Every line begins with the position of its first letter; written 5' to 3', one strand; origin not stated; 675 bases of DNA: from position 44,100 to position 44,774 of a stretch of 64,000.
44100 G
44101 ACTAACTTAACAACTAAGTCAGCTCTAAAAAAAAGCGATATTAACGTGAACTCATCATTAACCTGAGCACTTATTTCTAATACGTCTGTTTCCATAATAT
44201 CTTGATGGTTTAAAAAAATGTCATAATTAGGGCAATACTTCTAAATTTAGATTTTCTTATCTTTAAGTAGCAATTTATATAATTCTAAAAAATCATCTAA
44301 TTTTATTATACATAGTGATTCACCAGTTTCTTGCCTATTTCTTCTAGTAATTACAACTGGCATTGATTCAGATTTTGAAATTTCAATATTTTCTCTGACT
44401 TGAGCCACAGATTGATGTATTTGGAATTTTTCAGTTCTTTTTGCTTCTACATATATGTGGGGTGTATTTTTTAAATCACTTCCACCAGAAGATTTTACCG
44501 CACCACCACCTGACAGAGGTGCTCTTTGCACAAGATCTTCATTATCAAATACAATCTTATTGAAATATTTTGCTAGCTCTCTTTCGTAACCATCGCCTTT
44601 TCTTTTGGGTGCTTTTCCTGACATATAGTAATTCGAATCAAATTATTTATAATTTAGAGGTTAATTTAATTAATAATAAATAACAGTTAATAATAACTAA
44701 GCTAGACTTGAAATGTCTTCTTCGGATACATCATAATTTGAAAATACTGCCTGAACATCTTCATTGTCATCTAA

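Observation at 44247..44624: Hjc-like PD-(D/E)XK nuclease occupying the slot where ruvC-ruvA-ruvB-ybgC normally sit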

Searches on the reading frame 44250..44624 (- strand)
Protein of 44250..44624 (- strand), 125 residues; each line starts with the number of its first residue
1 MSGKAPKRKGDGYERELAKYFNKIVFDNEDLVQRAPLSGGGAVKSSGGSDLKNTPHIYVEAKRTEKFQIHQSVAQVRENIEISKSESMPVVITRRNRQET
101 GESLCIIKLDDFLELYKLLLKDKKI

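Call 3: search_protein_families(library=pfam, proteins=[window:44250-44624:-], max_evalue=10)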
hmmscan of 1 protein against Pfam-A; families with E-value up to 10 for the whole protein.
window:44250-44624:- (125 aa): 1 family
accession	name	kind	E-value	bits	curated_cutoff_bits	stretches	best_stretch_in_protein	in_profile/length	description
PF24608.2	PDDEXK_15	-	8.5e-07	29.4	27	1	7-119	3-121/164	Phage putative PDDEXK endonuclease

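Call 4: search_protein_families(library=ncbifam, proteins=[window:44250-44624:-], max_evalue=10)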
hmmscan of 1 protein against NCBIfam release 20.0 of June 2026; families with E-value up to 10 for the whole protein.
window:44250-44624:- (125 aa): 0 families

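Call 5: search_protein_families(library=phrogs, proteins=[window:44250-44624:-], max_evalue=10)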
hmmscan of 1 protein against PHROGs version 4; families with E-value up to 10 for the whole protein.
window:44250-44624:- (125 aa): 2 families
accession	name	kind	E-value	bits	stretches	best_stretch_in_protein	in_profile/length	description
phrog_244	-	DNA, RNA and nucleotide metabolism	2.5e-19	71.3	1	1-117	3-111/186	RusA-like Holliday junction resolvase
phrog_2002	-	DNA, RNA and nucleotide metabolism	0.0044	17.9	1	8-117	17-115/130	Holliday junction resolvase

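Call 6: search_solved_structures(query=window:44250-44624:-, max_evalue=10, show_alignments=3)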
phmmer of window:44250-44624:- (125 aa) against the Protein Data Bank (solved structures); distinct sequences matched with E-value up to 10: 5.
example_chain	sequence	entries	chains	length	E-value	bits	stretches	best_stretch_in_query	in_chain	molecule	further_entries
5cwp_A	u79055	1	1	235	0.042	17.5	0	5-39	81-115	Designed helical repeat protein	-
6n4n_C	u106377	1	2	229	0.07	16.7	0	5-39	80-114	Rosetta-designed danoprevir/NS3a complex reader 2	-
7unj_A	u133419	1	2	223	0.14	15.8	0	5-38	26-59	SP1-ZnPPaM designed chlorophyll dimer protein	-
8f6r_A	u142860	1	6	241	0.42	14.2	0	5-39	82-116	De novo designed oligomeric protein C6-79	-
6xss_A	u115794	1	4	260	0.43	14.2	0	5-39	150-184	C4_nat_HFuse-7900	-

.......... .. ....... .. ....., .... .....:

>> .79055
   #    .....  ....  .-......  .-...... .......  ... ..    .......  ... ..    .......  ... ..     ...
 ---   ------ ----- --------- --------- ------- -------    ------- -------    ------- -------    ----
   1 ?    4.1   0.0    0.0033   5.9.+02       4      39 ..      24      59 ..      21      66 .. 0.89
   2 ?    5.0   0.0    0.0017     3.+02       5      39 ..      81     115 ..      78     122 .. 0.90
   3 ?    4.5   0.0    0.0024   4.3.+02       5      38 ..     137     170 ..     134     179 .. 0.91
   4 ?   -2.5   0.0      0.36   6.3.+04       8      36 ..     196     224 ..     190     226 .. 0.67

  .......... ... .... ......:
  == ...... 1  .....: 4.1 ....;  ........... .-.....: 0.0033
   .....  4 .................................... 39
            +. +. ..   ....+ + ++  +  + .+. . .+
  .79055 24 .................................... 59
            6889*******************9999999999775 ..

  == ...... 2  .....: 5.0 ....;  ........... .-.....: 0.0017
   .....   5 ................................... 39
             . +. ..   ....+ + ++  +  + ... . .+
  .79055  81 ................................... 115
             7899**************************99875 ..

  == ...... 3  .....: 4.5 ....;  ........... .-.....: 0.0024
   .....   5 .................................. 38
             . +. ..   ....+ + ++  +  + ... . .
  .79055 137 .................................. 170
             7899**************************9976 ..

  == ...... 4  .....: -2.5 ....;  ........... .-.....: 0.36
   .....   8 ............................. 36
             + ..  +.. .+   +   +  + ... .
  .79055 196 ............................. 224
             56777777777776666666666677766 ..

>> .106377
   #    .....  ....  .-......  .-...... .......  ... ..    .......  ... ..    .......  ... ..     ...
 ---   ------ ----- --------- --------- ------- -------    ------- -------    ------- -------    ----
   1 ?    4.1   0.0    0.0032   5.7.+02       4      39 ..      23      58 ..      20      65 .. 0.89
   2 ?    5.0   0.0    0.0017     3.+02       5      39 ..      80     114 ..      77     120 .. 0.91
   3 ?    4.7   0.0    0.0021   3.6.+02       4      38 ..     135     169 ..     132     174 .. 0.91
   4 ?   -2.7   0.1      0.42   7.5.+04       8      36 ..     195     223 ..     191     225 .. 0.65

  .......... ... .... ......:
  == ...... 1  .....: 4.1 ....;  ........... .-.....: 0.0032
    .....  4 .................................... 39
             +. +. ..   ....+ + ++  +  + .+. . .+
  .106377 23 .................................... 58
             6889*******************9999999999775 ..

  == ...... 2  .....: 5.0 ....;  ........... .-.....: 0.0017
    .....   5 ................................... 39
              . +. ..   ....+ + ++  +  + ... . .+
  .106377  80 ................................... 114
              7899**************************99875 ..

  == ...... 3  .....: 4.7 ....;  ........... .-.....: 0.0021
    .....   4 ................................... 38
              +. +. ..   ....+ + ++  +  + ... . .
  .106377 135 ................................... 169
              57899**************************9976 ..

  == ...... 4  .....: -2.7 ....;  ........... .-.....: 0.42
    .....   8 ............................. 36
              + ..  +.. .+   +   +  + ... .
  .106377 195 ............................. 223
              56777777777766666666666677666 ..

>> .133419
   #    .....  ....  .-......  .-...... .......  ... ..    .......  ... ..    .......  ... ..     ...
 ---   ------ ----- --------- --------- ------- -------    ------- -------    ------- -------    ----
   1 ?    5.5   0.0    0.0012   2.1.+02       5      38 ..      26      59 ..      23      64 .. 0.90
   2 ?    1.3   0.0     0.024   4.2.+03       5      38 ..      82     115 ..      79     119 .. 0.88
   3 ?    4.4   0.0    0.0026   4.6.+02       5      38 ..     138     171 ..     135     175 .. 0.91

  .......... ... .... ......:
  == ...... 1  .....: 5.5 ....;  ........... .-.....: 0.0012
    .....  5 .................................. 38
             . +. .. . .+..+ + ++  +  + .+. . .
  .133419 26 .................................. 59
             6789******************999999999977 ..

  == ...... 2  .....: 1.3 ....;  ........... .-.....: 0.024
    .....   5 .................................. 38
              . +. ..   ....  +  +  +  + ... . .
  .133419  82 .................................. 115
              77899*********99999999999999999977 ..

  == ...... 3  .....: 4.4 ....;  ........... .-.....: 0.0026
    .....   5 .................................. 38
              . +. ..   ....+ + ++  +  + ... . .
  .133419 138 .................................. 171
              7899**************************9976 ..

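Call 8: find_homologous_proteins(query=window:44250-44624:-, max_evalue=0.001)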
Query window:44250-44624:- (125 aa): 259 proteins with E <= 0.001 among 267 candidates; the best 120 are listed.
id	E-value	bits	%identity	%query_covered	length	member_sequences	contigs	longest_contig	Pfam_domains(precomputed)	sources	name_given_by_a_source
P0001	9.0e-71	253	95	99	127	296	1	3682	PF24608.3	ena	-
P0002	2.3e-65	236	88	98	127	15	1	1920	PF24608.3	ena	-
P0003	5.1e-61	222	83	97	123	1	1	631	PF24608.3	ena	-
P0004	7.2e-61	221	83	97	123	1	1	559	PF24608.3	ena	-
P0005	9.4e-61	221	83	96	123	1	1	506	PF24608.3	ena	-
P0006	1.0e-60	221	81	98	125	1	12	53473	PF24608.3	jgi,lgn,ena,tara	jgi:Holliday junction resolvase|tara:strand:- start:366 stop:743 length:378 start_codon:yes stop_cod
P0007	1.9e-60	220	83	97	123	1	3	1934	PF24608.3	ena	-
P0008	5.0e-60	219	83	97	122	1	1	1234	PF24608.3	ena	-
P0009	5.7e-60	219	83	96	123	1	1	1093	PF24608.3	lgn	-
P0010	6.8e-60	218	83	96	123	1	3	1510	PF24608.3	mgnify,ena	mgnify:FL=1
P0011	9.4e-60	218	82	96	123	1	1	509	PF24608.3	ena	-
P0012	9.6e-60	218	83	96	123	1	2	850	PF24608.3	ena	-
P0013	1.6e-59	217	82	96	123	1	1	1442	PF24608.3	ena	-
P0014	1.9e-59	217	80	98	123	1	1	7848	PF24608.3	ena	-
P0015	2.6e-59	216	80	98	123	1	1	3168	PF24608.3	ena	-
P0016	3.0e-59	216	83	96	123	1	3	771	PF24608.3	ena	-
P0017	3.1e-59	216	79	99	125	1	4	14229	PF24608.3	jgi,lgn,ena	jgi:Holliday junction resolvase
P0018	3.6e-59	216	78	99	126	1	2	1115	PF24608.3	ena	-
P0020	3.8e-59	216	80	98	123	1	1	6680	PF24608.3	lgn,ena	-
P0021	3.9e-59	216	80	98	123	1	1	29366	PF24608.3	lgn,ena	-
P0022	3.9e-59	216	80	98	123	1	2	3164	PF24608.3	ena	-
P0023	4.7e-59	216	79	99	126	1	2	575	PF24608.3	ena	-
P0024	4.8e-59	216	79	99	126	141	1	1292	PF24608.3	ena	-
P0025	5.3e-59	215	80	98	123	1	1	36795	PF24608.3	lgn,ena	-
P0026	5.5e-59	215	79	98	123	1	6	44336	PF24608.3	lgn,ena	-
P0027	1.0e-58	214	80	98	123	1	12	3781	PF24608.3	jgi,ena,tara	tara:strand:- start:92 stop:463 length:372 start_codon:yes stop_codon:yes gene_type:complete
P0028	1.0e-58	214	80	98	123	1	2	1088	PF24608.3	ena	-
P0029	1.2e-58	214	78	99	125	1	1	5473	PF24608.3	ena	-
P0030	1.8e-58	214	79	99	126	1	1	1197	PF24608.3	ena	-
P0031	1.9e-58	214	79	97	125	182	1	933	PF24608.3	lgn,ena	-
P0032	2.4e-58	213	78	99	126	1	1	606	PF24608.3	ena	-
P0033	2.5e-58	213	78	99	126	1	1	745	PF24608.3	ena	-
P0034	2.7e-58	213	77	99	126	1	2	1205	PF24608.3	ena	-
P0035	3.5e-58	213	77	99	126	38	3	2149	PF24608.3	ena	-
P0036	7.3e-58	212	80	98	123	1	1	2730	PF24608.3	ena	-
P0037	7.6e-58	212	79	97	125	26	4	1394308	PF24608.3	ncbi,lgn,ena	-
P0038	7.7e-58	212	77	99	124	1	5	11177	PF24608.3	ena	-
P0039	8.8e-58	212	76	99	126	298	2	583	PF24608.3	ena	-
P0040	1.0e-57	211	76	99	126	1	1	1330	PF24608.3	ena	-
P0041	1.0e-57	211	79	98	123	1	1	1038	PF24608.3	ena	-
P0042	1.0e-57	211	76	99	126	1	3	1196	PF24608.3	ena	-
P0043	2.1e-57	210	77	99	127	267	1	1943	PF24608.3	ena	-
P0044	5.0e-57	209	75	99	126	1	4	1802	PF24608.3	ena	-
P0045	5.5e-57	209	77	98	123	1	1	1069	PF24608.3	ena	-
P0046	3.8e-56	206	76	99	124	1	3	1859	PF24608.3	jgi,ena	jgi:Holliday junction resolvase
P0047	7.1e-56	205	76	99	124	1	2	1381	PF24608.3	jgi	jgi:Holliday junction resolvase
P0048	9.2e-56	205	76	99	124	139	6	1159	PF24608.3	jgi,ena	-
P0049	9.3e-56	205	76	99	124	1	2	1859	PF24608.3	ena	-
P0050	9.9e-56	205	75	99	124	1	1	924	PF24608.3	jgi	jgi:Holliday junction resolvase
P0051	1.8e-55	204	76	99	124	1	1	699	PF24608.3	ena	-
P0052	2.1e-54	201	73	100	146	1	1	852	PF24608.3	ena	-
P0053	2.1e-54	201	78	93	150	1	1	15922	PF24608.3,PF08207.19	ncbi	-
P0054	9.8e-54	198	72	98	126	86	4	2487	PF24608.3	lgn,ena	-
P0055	1.4e-53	198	72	98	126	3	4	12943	PF24608.3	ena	-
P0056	4.7e-53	196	72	98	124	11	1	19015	PF24608.3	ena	-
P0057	2.0e-52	194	73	96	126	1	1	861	PF24608.3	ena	-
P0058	2.3e-52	194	73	96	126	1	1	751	PF24608.3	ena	-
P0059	2.9e-51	191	71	96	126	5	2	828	PF24608.3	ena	-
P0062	2.3e-43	165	76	85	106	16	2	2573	PF24608.3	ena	-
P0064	6.2e-40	154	64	96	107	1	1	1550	PF24608.3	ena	-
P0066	1.1e-38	150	86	66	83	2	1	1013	PF24608.3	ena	-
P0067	7.4e-38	147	77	73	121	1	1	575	PF24608.3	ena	-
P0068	9.4e-37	144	80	66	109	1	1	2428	PF24608.3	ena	-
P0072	2.0e-31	127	53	98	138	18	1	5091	PF24608.3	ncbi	-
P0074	1.3e-30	124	52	96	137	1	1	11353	PF24608.3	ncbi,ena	-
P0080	5.6e-30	122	53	93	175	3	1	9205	PF24608.3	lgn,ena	-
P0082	6.4e-30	122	54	95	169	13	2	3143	PF24608.3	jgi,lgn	-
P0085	1.0e-29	121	53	93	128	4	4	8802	PF24608.3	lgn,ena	-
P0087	1.3e-29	121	54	91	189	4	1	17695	PF24608.3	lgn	-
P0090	2.0e-29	120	55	91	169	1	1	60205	PF24608.3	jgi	-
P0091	5.6e-29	119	54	91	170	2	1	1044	PF24608.3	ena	-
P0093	7.7e-29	118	55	91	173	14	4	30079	PF24608.3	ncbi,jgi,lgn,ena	-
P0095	1.7e-28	117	50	94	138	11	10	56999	PF24608.3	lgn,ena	-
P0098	3.0e-28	116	49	97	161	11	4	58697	PF24608.3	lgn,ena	-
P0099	4.0e-28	116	48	94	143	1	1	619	PF24608.3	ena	-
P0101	5.0e-28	116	54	91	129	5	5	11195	PF24608.3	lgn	-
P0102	6.1e-28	115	50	93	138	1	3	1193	PF24608.3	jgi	jgi:hypothetical protein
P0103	6.8e-28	115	49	93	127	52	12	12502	PF24608.3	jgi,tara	jgi:hypothetical protein|tara:strand:- start:443 stop:826 length:384 start_codon:yes stop_codon:yes 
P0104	8.2e-28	115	52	91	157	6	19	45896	-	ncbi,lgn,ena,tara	tara:strand:- start:518 stop:991 length:474 start_codon:yes stop_codon:yes gene_type:complete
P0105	8.4e-28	115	50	92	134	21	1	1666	PF24608.3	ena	-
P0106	9.7e-28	115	51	93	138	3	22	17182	PF24608.3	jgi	jgi:hypothetical protein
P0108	1.3e-27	114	51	94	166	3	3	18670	PF24608.3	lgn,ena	-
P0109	1.4e-27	114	46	97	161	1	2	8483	PF24608.3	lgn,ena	-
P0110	1.8e-27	114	51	91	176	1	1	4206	PF24608.3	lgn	-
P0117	3.6e-27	113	51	96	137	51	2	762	PF24608.3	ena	-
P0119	4.5e-27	113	46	98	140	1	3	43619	-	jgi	jgi:Holliday junction resolvase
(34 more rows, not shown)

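Call 10: find_encoding_contigs(protein=P0037, flank=10000, max_places=4)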
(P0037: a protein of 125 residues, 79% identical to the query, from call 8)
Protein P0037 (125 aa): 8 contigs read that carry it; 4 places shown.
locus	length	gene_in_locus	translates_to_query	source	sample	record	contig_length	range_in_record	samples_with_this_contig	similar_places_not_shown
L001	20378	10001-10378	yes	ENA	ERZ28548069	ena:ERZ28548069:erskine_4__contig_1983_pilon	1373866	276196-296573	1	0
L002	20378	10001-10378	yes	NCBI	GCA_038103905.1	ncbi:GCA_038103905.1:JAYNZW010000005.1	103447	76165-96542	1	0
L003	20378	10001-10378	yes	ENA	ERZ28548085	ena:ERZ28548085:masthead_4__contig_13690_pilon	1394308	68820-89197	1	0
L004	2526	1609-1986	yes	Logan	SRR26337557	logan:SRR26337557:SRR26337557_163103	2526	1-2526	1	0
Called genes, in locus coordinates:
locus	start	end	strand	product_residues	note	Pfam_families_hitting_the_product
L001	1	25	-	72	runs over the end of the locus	PF01197:Ribosomal_L31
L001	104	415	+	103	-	PF20584:DUF6787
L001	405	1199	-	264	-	PF00459:Inositol_P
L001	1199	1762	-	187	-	PF08207:EFP_N, PF01132:EFP, PF09285:Elong-fact-P_C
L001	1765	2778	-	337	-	PF00274:Glycolytic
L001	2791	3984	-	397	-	PF00162:PGK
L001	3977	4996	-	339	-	PF00044:Gp_dh_N, PF02800:Gp_dh_C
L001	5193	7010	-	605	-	PF00456:Transketolase_N, PF13292:DXP_synthase_N (faint), PF02779:Transket_pyr, PF02780:Transketolase_C, PF22613:Transketolase_C_1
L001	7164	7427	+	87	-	-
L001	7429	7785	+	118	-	PF05164:ZapA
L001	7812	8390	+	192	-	PF01812:5-FTHF_cyc-lig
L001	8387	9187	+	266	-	PF00149:Metallophos, PF13277:YmdB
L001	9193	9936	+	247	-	PF20772:TACO1_YebC_N, PF01709:Transcrip_reg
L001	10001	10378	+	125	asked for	PF24608:PDDEXK_15 (weak)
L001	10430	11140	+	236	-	PF01618:MotA_ExbB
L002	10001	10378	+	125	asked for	PF24608:PDDEXK_15 (weak)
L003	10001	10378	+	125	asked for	PF24608:PDDEXK_15 (weak)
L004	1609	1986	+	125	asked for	PF24608:PDDEXK_15 (weak)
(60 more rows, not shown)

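Call 11: find_related_loci(query=window:44250-44624:-, collection=genome_contigs, flank=6000)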
Query window:44250-44624:- (125 aa) in genome_contigs; peptide patterns used: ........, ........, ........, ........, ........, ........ (x = any residue, [..] = any of these).
227 stretches matched a pattern; 47 encode a relative of the query (tblastn E <= 1e-3); 47 distinct loci.
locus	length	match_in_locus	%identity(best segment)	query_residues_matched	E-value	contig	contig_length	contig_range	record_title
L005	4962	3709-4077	96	1-123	4e-78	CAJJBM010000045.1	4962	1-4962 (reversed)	MAG: Pelagibacteraceae bacterium AG-422-B15 isolate FRAM18_bin074 genome assembly, contig: FRAM17_bin074-45, whole genom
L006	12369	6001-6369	90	1-123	3e-75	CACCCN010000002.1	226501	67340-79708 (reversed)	uncultured Pelagibacteraceae bacterium isolate AG-900-M14 genome assembly, contig: AG-900-M14_NODE_2, whole genome shotg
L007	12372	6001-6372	79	1-124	3e-66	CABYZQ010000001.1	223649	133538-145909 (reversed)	MAG: uncultured Pelagibacteraceae bacterium isolate AG-895-F20 genome assembly, contig: AG-895-F20_NODE_1, whole genome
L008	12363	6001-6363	93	1-121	2e-66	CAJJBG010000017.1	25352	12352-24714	MAG: Pelagibacteraceae bacterium AG-422-B15 isolate FRAM18_bin072 genome assembly, contig: FRAM17_bin072-17, whole genom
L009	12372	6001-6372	81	1-124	2e-66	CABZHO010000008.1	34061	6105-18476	MAG: uncultured Pelagibacteraceae bacterium isolate AG-337-G05 genome assembly, contig: AG-337-G05_NODE_8, whole genome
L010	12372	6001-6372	79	1-124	8e-66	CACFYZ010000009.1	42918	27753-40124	uncultured Pelagibacteraceae bacterium isolate AG-909-F08 genome assembly, contig: AG-909-F08_NODE_9, whole genome shotg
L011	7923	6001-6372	78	1-124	8e-66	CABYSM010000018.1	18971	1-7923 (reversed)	MAG: uncultured Pelagibacteraceae bacterium isolate AG-333-L20 genome assembly, contig: AG-333-L20_NODE_18, whole genome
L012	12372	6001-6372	78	1-124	9e-66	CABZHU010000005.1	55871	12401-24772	MAG: uncultured Pelagibacteraceae bacterium isolate AG-337-G09 genome assembly, contig: AG-337-G09_NODE_5, whole genome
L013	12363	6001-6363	80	1-121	2e-65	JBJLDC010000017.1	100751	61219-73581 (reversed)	MAG: Candidatus Pelagibacterales bacterium isolate LRMED-209 Pelagibacterales-LRMED-209-C623, whole genome shotgun seque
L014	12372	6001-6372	78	1-124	9e-66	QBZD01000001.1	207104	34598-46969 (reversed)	Pelagibacteraceae bacterium AG-333-C14 Ga0172119_101, whole genome shotgun sequence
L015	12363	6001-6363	80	1-121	2e-65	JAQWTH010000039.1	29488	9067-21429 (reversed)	MAG: Candidatus Pelagibacterales bacterium isolate cluster2_bin.78 k141_4345090, whole genome shotgun sequence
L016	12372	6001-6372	77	1-124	3e-65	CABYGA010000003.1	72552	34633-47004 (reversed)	MAG: uncultured Pelagibacteraceae bacterium isolate AG-333-C10 genome assembly, contig: AG-333-C10_NODE_3, whole genome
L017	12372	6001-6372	77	1-124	5e-65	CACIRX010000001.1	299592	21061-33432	uncultured Pelagibacteraceae bacterium isolate AG-914-B16 genome assembly, contig: AG-914-B16_NODE_1, whole genome shotg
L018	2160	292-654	80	1-121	3e-66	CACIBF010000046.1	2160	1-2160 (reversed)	uncultured Pelagibacteraceae bacterium isolate AG-912-N08 genome assembly, contig: AG-912-N08_NODE_46, whole genome shot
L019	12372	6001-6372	77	1-124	6e-65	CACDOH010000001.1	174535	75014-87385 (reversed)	uncultured Pelagibacteraceae bacterium isolate AG-904-D18 genome assembly, contig: AG-904-D18_NODE_1, whole genome shotg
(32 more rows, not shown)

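Call 20: search_dna_similar(query=window:44250-44624:-, collection=phages, mode=protein, max_evalue=0.001, max_rows=40)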
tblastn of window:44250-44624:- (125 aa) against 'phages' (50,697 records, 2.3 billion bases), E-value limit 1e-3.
Records with a match: 1; places in all: 1; records where one place covers at least 80% of the query: 1.
Best place of each record, by identity: <60% 1.
By first word of the organism name: Roseobacter 1.
By host as written in the record: Roseobacter sp. (CHUG lineage) 1.
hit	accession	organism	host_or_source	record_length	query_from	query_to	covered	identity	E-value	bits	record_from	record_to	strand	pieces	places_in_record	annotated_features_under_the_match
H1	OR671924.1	Roseobacter phage CRP-810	Roseobacter sp. (CHUG lineage)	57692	1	107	86%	46.3%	3e-19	87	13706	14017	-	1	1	Holliday junction resolvase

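Call 23: search_solved_structures(query=A1, max_evalue=10, show_alignments=3)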
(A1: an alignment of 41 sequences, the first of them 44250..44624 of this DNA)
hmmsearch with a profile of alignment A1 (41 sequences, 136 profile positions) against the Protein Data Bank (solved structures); distinct sequences matched with E-value up to 10: 10.
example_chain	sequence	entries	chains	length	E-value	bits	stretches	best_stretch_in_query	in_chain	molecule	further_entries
7unj_A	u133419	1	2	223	0.033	17.1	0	6-38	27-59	SP1-ZnPPaM designed chlorophyll dimer protein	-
2gsv_A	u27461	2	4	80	0.079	15.9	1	65-125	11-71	Hypothetical protein yvfG | Uncharacterized protein yvfG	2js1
6n4n_C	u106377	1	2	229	0.092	15.7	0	4-38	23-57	Rosetta-designed danoprevir/NS3a complex reader 2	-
5cwp_A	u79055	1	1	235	0.12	15.3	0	4-38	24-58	Designed helical repeat protein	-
4etp_B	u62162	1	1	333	0.46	13.4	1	68-132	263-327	Spindle pole body-associated protein VIK1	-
4tkd_A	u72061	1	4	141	0.58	13.1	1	3-84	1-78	Holliday junction resolvase Hjc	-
7bgs_A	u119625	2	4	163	0.74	12.8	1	6-42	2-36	Holliday junction resolvase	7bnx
6xss_A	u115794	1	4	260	0.88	12.5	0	5-38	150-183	C4_nat_HFuse-7900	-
8f6r_A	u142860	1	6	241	1.2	12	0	5-38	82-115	De novo designed oligomeric protein C6-79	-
2o0a_A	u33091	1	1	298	1.4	11.8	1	68-129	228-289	S.cerevisiae chromosome XVI reading frame ORF YPL253c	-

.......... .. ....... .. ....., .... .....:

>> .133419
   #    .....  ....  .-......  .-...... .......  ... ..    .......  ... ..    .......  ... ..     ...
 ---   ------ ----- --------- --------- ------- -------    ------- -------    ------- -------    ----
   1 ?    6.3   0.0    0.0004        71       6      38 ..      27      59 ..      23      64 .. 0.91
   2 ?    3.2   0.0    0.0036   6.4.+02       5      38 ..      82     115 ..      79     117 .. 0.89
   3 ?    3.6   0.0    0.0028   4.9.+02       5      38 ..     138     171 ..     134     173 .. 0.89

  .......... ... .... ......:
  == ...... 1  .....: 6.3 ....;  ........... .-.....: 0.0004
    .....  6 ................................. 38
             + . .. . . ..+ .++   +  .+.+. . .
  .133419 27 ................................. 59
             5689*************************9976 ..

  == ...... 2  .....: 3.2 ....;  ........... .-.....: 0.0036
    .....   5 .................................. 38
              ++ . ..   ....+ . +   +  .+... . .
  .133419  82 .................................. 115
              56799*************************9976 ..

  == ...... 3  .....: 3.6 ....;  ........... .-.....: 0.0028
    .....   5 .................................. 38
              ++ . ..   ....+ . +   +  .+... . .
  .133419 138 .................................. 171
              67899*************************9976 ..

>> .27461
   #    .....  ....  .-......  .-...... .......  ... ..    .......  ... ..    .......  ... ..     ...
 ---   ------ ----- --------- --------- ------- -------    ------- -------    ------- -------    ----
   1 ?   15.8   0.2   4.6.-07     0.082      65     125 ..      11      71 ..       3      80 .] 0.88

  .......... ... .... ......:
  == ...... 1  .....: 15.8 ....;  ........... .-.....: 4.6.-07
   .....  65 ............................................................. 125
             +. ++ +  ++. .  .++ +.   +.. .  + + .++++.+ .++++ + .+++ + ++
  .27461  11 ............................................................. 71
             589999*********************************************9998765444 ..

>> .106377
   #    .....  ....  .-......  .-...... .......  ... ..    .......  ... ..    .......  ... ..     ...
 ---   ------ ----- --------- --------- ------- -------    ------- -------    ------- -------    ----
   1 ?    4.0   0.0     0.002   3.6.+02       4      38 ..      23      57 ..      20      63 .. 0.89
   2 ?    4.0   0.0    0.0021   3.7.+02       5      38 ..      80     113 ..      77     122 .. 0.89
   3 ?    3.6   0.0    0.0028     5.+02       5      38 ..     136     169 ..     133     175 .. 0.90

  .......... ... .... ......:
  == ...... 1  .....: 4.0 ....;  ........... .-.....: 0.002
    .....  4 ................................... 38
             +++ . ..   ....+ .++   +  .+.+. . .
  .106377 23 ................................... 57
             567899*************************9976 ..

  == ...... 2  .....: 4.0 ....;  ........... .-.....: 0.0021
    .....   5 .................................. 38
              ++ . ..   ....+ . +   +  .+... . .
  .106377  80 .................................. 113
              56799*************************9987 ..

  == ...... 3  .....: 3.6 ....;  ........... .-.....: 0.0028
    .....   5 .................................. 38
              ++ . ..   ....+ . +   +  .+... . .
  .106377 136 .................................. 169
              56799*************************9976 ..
